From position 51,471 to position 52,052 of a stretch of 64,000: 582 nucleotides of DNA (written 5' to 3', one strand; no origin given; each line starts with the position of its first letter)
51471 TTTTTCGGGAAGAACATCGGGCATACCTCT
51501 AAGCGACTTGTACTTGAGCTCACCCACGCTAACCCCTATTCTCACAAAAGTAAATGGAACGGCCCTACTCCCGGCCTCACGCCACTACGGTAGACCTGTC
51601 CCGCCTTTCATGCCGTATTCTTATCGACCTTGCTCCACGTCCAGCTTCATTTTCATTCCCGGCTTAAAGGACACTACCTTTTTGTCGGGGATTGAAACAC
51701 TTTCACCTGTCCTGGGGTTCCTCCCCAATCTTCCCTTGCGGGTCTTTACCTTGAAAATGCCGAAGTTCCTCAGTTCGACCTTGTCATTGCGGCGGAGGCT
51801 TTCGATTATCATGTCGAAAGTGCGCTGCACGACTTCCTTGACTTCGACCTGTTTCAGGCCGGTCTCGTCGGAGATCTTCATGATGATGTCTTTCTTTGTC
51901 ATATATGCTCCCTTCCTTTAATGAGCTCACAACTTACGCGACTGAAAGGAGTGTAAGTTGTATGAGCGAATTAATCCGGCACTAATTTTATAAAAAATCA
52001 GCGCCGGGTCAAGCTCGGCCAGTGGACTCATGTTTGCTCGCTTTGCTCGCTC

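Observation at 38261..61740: Recurrent junction motif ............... coupled to a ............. box at SD-less (apparently leaderless) starts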

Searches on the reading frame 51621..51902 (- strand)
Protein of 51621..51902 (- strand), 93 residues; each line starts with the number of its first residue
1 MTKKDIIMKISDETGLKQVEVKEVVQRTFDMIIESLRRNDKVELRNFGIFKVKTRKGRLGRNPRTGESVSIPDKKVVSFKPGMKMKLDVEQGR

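Call 55: search_protein_families(library=pfam, proteins=[window:51621-51902:-], max_evalue=0.00001)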
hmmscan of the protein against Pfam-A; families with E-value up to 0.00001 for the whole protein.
window:51621-51902:- (93 aa): 2 families
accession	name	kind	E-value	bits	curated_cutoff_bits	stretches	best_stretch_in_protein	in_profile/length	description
PF00216.26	Bac_DNA_binding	-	1.7e-31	108.8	22.4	1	1-88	1-88/90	Bacterial DNA-binding protein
PF18291.6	HU-HIG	-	2.7e-07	31.1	26.2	1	2-91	33-120/125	HU domain fused to wHTH, Ig, or Glycine-rich motif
